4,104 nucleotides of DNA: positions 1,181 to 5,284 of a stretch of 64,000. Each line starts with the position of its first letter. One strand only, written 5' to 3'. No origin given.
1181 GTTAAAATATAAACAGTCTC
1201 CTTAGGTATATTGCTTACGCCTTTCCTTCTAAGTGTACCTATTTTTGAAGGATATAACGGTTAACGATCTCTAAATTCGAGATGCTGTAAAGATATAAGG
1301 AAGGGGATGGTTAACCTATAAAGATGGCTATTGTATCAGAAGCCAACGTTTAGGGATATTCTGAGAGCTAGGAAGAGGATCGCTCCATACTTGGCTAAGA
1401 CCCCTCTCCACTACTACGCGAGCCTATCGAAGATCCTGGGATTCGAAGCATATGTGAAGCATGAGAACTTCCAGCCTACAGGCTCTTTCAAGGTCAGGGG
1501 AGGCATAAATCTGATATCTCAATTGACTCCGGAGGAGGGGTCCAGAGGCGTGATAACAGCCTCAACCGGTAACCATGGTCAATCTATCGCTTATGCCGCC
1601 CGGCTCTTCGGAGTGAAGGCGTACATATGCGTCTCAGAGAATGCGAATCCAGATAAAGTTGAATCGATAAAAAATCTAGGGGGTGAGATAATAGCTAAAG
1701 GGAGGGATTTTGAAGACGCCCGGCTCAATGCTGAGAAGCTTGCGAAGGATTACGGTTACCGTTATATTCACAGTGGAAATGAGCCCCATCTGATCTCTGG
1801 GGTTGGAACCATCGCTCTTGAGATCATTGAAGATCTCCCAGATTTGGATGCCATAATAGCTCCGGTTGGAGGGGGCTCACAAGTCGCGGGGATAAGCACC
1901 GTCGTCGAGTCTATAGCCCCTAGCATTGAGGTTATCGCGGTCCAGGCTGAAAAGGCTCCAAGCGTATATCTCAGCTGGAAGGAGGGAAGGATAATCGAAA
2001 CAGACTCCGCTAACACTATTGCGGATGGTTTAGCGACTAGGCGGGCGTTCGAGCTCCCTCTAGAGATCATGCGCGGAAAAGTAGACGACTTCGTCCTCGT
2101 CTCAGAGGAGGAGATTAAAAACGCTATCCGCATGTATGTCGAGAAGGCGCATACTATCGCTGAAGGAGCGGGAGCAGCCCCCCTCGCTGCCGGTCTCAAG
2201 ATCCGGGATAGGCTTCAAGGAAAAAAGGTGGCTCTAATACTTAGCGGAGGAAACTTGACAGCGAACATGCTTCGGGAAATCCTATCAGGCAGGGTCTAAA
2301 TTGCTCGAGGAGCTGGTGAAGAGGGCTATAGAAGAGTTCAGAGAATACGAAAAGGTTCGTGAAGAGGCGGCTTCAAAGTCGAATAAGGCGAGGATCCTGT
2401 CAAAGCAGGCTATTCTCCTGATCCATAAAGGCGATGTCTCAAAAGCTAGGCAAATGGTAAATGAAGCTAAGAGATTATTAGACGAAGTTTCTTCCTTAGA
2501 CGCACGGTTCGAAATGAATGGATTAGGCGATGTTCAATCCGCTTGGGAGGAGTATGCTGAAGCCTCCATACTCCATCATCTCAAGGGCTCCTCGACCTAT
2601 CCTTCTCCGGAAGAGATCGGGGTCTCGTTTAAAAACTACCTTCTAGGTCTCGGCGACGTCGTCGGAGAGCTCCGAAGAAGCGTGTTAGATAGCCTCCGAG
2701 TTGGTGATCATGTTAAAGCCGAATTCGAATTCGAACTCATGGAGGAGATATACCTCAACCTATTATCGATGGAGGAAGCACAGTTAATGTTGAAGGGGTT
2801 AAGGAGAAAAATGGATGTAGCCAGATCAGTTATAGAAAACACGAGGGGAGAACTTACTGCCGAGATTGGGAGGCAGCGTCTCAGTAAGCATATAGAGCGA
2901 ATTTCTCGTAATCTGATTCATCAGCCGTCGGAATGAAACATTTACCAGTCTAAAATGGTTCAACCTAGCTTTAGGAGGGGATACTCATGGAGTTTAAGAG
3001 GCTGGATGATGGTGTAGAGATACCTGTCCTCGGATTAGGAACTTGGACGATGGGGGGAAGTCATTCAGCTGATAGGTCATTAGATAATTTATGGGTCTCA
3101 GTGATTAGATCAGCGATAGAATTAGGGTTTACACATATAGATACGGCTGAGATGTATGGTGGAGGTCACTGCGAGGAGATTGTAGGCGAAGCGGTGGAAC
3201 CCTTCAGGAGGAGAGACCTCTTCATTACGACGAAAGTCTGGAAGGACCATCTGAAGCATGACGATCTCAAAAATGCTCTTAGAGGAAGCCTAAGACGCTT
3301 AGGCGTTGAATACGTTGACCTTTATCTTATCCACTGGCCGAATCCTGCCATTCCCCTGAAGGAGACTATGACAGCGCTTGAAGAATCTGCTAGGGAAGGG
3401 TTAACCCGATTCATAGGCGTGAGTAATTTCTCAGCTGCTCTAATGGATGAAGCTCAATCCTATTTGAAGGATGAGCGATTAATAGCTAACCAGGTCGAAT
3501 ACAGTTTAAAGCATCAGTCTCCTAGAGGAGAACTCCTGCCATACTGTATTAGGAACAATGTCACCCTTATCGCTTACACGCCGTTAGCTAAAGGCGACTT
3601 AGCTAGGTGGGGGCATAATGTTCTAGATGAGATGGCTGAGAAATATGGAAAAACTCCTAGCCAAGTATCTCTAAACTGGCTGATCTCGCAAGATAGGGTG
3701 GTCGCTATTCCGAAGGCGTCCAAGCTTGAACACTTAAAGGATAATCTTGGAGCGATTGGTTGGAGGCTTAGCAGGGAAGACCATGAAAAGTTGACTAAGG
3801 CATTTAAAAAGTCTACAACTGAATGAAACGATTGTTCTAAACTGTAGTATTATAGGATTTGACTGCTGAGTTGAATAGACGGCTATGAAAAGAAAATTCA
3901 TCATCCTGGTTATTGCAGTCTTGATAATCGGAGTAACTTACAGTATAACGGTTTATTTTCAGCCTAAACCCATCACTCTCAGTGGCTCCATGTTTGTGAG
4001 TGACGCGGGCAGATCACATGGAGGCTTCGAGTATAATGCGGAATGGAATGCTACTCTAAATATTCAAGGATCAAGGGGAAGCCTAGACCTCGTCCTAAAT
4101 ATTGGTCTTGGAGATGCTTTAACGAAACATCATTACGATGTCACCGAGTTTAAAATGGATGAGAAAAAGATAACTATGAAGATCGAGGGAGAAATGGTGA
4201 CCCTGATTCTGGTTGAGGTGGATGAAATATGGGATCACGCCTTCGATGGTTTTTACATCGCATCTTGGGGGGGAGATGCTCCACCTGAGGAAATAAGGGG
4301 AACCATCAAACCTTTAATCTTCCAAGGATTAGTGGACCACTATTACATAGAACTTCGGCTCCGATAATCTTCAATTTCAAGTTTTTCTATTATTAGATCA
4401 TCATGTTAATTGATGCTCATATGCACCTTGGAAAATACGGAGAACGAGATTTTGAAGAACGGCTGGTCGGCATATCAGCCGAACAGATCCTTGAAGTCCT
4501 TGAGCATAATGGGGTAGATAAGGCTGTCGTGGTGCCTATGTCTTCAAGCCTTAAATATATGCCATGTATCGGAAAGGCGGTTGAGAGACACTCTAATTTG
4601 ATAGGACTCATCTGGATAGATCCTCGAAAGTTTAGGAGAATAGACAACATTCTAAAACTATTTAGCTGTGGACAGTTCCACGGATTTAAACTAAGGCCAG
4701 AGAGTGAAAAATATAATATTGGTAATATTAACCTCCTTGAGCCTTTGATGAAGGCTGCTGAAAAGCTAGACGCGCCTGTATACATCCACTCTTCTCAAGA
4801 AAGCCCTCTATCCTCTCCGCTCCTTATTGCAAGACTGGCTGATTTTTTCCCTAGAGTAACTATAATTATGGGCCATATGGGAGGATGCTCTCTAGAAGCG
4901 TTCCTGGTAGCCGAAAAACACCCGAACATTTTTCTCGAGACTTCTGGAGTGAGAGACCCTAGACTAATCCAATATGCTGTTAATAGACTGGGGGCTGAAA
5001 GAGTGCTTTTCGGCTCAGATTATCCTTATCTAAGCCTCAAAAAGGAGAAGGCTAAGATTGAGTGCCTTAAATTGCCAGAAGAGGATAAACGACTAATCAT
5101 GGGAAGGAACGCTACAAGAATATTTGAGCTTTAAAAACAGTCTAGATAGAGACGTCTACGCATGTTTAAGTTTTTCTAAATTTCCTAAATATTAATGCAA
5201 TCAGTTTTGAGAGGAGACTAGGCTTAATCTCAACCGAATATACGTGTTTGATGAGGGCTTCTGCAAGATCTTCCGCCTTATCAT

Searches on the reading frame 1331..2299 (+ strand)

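Call 27: search_protein_families(library=pfam, proteins=[window:1331-2299:+], max_evalue=0.00001)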
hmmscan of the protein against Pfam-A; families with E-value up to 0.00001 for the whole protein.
window:1331-2299:+ (322 aa): 1 family
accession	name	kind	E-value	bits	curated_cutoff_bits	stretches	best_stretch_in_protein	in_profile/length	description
PF00291.31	PALP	-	5.1e-83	279.2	35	1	19-306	3-295/295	Pyridoxal-phosphate dependent enzyme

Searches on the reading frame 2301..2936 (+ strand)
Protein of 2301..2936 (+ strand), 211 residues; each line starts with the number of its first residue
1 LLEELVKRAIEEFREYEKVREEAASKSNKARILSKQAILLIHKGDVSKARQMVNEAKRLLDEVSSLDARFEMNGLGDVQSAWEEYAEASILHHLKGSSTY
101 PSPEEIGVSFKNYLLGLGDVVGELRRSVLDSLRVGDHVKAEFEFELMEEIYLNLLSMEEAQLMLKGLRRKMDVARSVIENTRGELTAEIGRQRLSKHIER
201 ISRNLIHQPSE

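Call 27: search_protein_families(library=pfam, proteins=[window:2301-2936:+], max_evalue=0.00001)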
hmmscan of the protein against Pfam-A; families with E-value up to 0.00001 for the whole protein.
window:2301-2936:+ (211 aa): 1 family
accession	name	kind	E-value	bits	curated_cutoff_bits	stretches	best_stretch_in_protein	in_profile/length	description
PF01997.21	Translin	-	6.2e-07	30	25.9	1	97-178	114-191/205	Translin family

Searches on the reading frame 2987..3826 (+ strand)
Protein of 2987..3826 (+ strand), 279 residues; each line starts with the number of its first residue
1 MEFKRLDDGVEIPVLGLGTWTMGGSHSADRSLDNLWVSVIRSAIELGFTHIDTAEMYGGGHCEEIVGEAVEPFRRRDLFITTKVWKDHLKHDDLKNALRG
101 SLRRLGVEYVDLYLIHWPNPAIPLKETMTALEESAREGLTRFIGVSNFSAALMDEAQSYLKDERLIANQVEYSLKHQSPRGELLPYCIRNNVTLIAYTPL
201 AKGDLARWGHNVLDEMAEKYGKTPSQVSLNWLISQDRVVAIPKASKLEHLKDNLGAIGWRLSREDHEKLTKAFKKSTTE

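Call 73: search_protein_families(library=pfam, proteins=[window:2987-3826:+], max_evalue=0.001)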
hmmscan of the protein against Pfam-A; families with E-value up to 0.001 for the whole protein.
window:2987-3826:+ (279 aa): 1 family
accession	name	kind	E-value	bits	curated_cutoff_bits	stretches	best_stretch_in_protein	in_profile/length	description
PF00248.27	Aldo_ket_red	-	6.3e-63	213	24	1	15-271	2-288/291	Aldo/keto reductase family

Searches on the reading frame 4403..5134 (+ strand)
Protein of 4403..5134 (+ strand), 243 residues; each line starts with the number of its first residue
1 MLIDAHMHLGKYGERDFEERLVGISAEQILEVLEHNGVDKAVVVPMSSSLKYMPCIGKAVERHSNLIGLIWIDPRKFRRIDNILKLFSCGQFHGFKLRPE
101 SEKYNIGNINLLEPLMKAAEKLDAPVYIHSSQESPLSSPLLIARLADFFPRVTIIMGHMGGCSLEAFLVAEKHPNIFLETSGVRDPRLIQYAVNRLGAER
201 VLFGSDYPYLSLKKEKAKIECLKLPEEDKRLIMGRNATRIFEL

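Call 73: search_protein_families(library=pfam, proteins=[window:4403-5134:+], max_evalue=0.001)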
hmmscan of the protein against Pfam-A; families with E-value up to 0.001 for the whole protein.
window:4403-5134:+ (243 aa): 2 families
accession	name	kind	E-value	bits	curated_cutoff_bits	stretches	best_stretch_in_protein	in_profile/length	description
PF04909.20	Amidohydro_2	-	8.4e-28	98.4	26.4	1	3-243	1-289/289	Amidohydrolase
PF01026.27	TatD_DNase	-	3.3e-06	27.1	27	1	3-216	1-213/253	TatD related DNase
